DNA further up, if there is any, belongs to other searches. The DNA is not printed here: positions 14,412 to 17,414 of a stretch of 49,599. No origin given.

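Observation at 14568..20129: Four-gene, fully overlapped operon linking a Pat-type acetyltransferase to two orphan dormancy families and a CopD-like mini membrane protein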

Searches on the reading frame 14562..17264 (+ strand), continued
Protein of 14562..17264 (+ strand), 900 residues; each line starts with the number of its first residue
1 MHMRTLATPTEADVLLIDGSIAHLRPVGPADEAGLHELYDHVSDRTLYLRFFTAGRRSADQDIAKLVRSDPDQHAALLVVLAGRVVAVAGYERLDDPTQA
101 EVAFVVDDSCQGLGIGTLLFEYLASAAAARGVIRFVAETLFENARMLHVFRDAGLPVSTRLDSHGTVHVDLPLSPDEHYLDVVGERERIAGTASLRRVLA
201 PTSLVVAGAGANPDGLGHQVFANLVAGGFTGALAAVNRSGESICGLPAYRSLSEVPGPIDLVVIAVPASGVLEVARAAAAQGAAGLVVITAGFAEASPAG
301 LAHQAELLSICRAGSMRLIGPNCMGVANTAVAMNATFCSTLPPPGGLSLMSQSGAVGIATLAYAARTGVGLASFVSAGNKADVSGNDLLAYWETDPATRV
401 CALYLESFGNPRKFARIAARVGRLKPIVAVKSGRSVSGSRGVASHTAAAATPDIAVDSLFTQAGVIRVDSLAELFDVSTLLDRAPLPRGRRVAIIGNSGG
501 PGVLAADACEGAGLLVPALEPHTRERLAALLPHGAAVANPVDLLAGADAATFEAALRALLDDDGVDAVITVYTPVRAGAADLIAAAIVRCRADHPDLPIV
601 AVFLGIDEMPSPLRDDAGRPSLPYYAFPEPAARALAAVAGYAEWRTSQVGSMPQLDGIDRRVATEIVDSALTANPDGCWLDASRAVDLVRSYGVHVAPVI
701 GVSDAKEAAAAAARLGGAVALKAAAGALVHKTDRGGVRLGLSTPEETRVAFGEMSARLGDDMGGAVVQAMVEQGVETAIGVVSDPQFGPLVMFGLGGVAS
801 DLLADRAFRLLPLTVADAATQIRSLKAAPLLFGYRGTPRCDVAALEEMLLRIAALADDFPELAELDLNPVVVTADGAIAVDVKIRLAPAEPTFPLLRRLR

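Call 74: find_homologous_proteins(query=window:14562-17264:+, max_evalue=1e-50)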
Query window:14562-17264:+ (900 aa): 7916 proteins with E <= 1e-50 among 8000 candidates; the best 120 are listed.
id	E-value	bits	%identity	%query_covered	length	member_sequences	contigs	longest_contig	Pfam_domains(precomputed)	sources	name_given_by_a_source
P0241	0.0e+0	1918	100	100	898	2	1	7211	PF02629.26,PF13607.12,PF13549.12,PF13380.13,PF13302.14,PF19045.5,PF00583.32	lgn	-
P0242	0.0e+0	1538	80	100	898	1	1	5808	PF02629.26,PF13607.12,PF13549.12,PF13380.13,PF13302.14,PF13508.14,PF19045.5,PF00583.32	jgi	-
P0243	0.0e+0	1532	80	100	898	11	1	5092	PF02629.26,PF13607.12,PF13549.12,PF13380.13,PF13302.14,PF19045.5,PF00583.32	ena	-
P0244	0.0e+0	1509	80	100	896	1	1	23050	PF02629.26,PF13607.12,PF13549.12,PF13380.13,PF13302.14,PF19045.5,PF00583.32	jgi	jgi:acyl-CoA synthetase (NDP forming)/GNAT superfamily N-acetyltransferase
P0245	0.0e+0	1300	71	99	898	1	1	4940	PF02629.26,PF13607.12,PF13549.12,PF13380.13,PF13302.14,PF19045.5,PF00583.32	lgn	-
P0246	0.0e+0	1213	68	99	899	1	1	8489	PF02629.26,PF13607.12,PF13549.12,PF13380.13,PF13302.14,PF19045.5,PF00583.32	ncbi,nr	ncbi:MAG: GNAT family N-acetyltransferase [Actinomycetota bacterium]|nr:GNAT family N-acetyltransfer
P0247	0.0e+0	1204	68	100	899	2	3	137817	PF13607.12,PF13549.12,PF13380.13,PF13302.14,PF19045.5,PF00583.32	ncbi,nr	ncbi:MAG: acyl-CoA synthetase [Pseudonocardiales bacterium]|nr:MAG: acyl-CoA synthetase [Pseudonocar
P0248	0.0e+0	1201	68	99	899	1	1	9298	PF13607.12,PF13549.12,PF13380.13,PF19045.5,PF00583.32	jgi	jgi:acyl-CoA synthetase (NDP forming)/GNAT superfamily N-acetyltransferase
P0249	0.0e+0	1185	65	100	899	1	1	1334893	PF02629.26,PF13607.12,PF13549.12,PF13380.13,PF13302.14,PF13508.14,PF19045.5,PF00583.32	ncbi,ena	-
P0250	0.0e+0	1176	64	99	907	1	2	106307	PF02629.26,PF13607.12,PF13549.12,PF13380.13,PF13302.14,PF13508.14,PF19045.5,PF00583.32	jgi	jgi:acyl-CoA synthetase (NDP forming)/GNAT superfamily N-acetyltransferase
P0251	0.0e+0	1165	64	100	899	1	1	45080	PF13420.14,PF13607.12,PF13549.12,PF13380.13,PF13302.14,PF13508.14,PF19045.5,PF00583.32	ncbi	ncbi:MAG: GNAT family N-acetyltransferase [Acidothermaceae bacterium]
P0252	0.0e+0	1156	64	100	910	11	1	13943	PF02629.26,PF13607.12,PF13549.12,PF13380.13,PF13302.14,PF02786.23,PF13508.14,PF19045.5,PF00583.32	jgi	-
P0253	0.0e+0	1153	64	100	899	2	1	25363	PF02629.26,PF13420.14,PF13607.12,PF13549.12,PF13380.13,PF13302.14,PF13508.14,PF19045.5,PF00583.32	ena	-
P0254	0.0e+0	1148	63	100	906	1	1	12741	PF02629.26,PF13607.12,PF13549.12,PF13380.13,PF13302.14,PF13508.14,PF19045.5,PF00583.32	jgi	jgi:acyl-CoA synthetase (NDP forming)/GNAT superfamily N-acetyltransferase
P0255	0.0e+0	1147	63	100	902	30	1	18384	PF02629.26,PF13420.14,PF13607.12,PF13549.12,PF13380.13,PF13302.14,PF13508.14,PF19045.5,PF00583.32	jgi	jgi:acetyl coenzyme A synthetase (ADP forming)-like protein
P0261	0.0e+0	1127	63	99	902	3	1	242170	PF02629.26,PF13607.12,PF13549.12,PF13380.13,PF13302.14,PF13508.14,PF19045.5,PF00583.32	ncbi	-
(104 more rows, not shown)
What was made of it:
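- NCBI names some relatives "bifunctional acetate--CoA ligase family protein/GNAT" (call 74).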

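Call 75: find_encoding_contigs(protein=P0244, flank=10000, max_places=1)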
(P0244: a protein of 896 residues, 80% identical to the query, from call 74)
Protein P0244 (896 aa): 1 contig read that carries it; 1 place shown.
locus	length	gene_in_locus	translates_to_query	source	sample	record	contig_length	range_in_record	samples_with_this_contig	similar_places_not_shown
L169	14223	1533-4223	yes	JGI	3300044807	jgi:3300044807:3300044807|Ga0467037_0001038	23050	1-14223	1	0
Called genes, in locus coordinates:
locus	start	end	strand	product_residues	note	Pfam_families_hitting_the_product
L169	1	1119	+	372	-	?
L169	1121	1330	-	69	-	PF08940:DUF1918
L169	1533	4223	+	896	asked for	PF13302:Acetyltransf_3, PF00583:Acetyltransf_1, PF02629:CoA_binding (weak), PF13380:CoA_binding_2, PF13607:Succ_CoA_lig, PF19045:Ligase_CoA_2, PF13549:ATP-grasp_5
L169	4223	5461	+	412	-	PF09364:XFP_N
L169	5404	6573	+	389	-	PF03894:XFP, PF09363:XFP_C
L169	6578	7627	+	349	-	PF00871:Acetate_kinase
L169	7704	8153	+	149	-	PF00582:Usp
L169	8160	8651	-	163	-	PF01638:HxlR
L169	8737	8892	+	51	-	-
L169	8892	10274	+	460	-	PF00083:Sugar_tr (weak), PF07690:MFS_1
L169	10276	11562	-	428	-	PF00083:Sugar_tr (weak), PF07690:MFS_1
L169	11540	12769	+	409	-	PF03486:HI0933_like (faint), PF07992:Pyr_redox_2, PF13450:NAD_binding_8 (faint), PF13738:Pyr_redox_3 (faint), PF00070:Pyr_redox, PF14759:Reductase_C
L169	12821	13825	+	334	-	PF01244:Peptidase_M19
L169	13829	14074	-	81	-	PF10944:DUF2630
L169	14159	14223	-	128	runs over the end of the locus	-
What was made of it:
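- The closest acetyltransferase relative is followed by phosphoketolase and acetate kinase rather than Acg, the membrane protein and the Rv2004c-type gene (call 75).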

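Call 76: find_encoding_contigs(protein=P0247, flank=8000, max_places=1)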
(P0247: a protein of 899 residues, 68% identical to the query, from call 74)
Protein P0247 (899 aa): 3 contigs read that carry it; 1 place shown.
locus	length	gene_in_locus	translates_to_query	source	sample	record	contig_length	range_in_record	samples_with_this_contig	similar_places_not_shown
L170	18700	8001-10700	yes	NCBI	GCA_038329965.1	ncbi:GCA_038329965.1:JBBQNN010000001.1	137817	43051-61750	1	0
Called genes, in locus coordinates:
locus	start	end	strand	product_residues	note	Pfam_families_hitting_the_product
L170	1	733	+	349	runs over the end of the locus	PF01145:Band_7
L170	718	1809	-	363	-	PF01464:SLT, PF13406:SLT_2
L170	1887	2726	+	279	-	PF00588:SpoU_methylase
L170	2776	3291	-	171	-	PF13302:Acetyltransf_3, PF00583:Acetyltransf_1, PF13420:Acetyltransf_4, PF13508:Acetyltransf_7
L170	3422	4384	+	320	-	PF00149:Metallophos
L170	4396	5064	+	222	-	PF00072:Response_reg, PF00196:GerE, PF08281:Sigma70_r4_2 (faint)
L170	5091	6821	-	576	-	PF01590:GAF, PF13185:GAF_2, PF01590:GAF, PF13185:GAF_2, PF13492:GAF_3, PF07730:HisKA_3, PF02518:HATPase_c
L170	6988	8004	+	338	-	PF00881:Nitroreductase (faint)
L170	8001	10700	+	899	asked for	PF13302:Acetyltransf_3 (weak), PF00583:Acetyltransf_1, PF13380:CoA_binding_2, PF13607:Succ_CoA_lig, PF19045:Ligase_CoA_2, PF13549:ATP-grasp_5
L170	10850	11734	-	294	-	PF04672:Methyltransf_19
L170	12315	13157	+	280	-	PF00657:Lipase_GDSL, PF13472:Lipase_GDSL_2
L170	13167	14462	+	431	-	PF04389:Peptidase_M28, PF01546:Peptidase_M20, PF07687:M20_dimer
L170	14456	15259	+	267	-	PF00106:adh_short, PF08659:KR (weak), PF13561:adh_short_C2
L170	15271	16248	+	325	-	PF08240:ADH_N, PF00107:ADH_zinc_N, PF13602:ADH_zinc_N_2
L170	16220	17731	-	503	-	PF00324:AA_permease, PF13520:AA_permease_2, PF13906:AA_permease_C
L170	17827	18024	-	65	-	PF18963:DUF5703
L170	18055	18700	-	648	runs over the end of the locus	PF14520:HHH_5 (faint), PF14490:HHH_RecD2, PF13086:AAA_11 (weak), PF13245:AAA_19, PF13604:AAA_30, PF01443:Viral_helicase1 (faint), PF18335:SH3_13 (weak), PF13538:UvrD_C_2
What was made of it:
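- Acg and the acetyltransferase overlap by 4 nt in the opposite order in L170 (call 76). Acg and the acetyltransferase overlap by 4 nt in L170 (call 76).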

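Call 77: find_encoding_contigs(protein=P0249, flank=8000, max_places=1)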
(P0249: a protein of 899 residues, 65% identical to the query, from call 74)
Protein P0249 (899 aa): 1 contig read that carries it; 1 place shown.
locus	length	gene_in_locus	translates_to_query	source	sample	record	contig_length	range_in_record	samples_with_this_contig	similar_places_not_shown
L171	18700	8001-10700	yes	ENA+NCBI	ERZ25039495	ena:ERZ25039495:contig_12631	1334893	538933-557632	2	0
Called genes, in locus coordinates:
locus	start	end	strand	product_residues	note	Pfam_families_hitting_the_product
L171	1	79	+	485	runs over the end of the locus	PF01341:Glyco_hydro_6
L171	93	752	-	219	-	PF06283:ThuA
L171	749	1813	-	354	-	PF00871:Acetate_kinase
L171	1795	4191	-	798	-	PF09364:XFP_N, PF03894:XFP, PF09363:XFP_C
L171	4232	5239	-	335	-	PF14512:TM1586_NiRdase (faint), PF00881:Nitroreductase (weak)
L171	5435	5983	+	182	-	PF00027:cNMP_binding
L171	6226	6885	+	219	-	-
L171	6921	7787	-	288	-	PF00072:Response_reg, PF00196:GerE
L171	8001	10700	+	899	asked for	PF13302:Acetyltransf_3, PF00583:Acetyltransf_1, PF13508:Acetyltransf_7 (weak), PF02629:CoA_binding, PF13380:CoA_binding_2, PF13607:Succ_CoA_lig, PF19045:Ligase_CoA_2, PF13549:ATP-grasp_5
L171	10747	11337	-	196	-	PF00582:Usp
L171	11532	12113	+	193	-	PF12900:Pyridox_ox_2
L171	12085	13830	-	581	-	PF01590:GAF, PF13185:GAF_2, PF01590:GAF, PF13185:GAF_2, PF13492:GAF_3, PF07730:HisKA_3, PF13581:HATPase_c_2 (weak), PF02518:HATPase_c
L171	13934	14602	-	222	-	PF00156:Pribosyltran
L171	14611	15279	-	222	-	PF00702:Hydrolase, PF13419:HAD_2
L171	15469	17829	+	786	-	PF00989:PAS (weak), PF08448:PAS_4, PF08447:PAS_3, PF00989:PAS, PF08448:PAS_4, PF13426:PAS_9, PF00990:GGDEF, PF00563:EAL, +1 more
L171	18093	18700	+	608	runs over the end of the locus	PF00082:Peptidase_S8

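Call 78: find_encoding_contigs(protein=P0251, flank=8000, max_places=1)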
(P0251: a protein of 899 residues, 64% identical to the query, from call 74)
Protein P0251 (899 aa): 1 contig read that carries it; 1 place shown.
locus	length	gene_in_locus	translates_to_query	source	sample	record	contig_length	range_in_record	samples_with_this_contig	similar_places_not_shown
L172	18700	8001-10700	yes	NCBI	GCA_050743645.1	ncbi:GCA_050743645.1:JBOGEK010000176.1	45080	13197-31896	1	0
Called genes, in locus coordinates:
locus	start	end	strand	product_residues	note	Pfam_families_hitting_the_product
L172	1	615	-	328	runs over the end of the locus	PF00356:LacI, PF00532:Peripla_BP_1, PF13407:Peripla_BP_4, PF13377:Peripla_BP_3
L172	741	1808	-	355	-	PF00871:Acetate_kinase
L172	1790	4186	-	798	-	PF09364:XFP_N, PF03894:XFP, PF09363:XFP_C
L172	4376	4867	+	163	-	PF00027:cNMP_binding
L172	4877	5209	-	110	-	PF07883:Cupin_2 (weak)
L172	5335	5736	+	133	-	PF22752:DUF488-N3i, PF04343:DUF488, PF22751:DUF488-N3a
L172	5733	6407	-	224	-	PF00072:Response_reg, PF00196:GerE, PF08281:Sigma70_r4_2 (weak)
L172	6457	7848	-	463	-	PF00232:Glyco_hydro_1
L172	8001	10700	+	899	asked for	PF13302:Acetyltransf_3, PF13420:Acetyltransf_4 (weak), PF00583:Acetyltransf_1, PF13508:Acetyltransf_7, PF13380:CoA_binding_2, PF13607:Succ_CoA_lig, PF19045:Ligase_CoA_2, PF13549:ATP-grasp_5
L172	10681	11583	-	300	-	PF00480:ROK (weak)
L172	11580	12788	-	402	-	PF07690:MFS_1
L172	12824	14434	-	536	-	PF01590:GAF, PF13185:GAF_2, PF01590:GAF, PF13185:GAF_2, PF13492:GAF_3, PF07730:HisKA_3, PF13581:HATPase_c_2 (weak), PF02518:HATPase_c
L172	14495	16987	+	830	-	-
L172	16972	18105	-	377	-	PF03631:Virul_fac_BrkB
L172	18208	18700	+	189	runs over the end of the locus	PF04264:YceI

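Call 79: find_encoding_contigs(protein=P0261, flank=8000, max_places=1)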
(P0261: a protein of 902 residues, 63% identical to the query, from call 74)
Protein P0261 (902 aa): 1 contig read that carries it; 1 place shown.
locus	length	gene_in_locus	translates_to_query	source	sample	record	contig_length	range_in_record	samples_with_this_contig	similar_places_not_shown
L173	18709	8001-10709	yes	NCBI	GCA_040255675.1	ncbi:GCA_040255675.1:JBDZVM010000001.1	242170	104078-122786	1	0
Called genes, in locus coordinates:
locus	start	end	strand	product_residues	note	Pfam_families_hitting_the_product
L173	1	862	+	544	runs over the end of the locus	PF12797:Fer4_2 (faint), PF12837:Fer4_6 (faint), PF12838:Fer4_7 (weak), PF13237:Fer4_10, PF13247:Fer4_11, PF14711:Nitr_red_bet_C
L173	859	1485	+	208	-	PF02613:Nitrate_red_del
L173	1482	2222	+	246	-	PF02665:Nitrate_red_gam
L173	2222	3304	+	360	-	PF03595:SLAC1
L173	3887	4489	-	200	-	-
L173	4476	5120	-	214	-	PF01323:DSBA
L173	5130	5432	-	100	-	PF10006:DUF2249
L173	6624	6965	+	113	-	-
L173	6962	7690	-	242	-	PF00072:Response_reg, PF00196:GerE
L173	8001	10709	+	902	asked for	PF13302:Acetyltransf_3 (weak), PF00583:Acetyltransf_1, PF13508:Acetyltransf_7 (weak), PF02629:CoA_binding, PF13380:CoA_binding_2, PF13607:Succ_CoA_lig, PF19045:Ligase_CoA_2, PF13549:ATP-grasp_5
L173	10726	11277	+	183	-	PF12900:Pyridox_ox_2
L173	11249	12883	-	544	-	PF01590:GAF, PF13185:GAF_2, PF01590:GAF, PF13185:GAF_2, PF13492:GAF_3, PF07730:HisKA_3, PF13581:HATPase_c_2 (faint), PF02518:HATPase_c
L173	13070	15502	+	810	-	PF00122:E1-E2_ATPase, PF00702:Hydrolase, PF08282:Hydrolase_3 (weak)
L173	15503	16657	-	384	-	PF03631:Virul_fac_BrkB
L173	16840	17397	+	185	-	PF04264:YceI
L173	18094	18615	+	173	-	PF12802:MarR_2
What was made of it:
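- Acetyltransferase orthologues lie beside the DosR/DosS pair in L170-L173 (calls 76-79).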
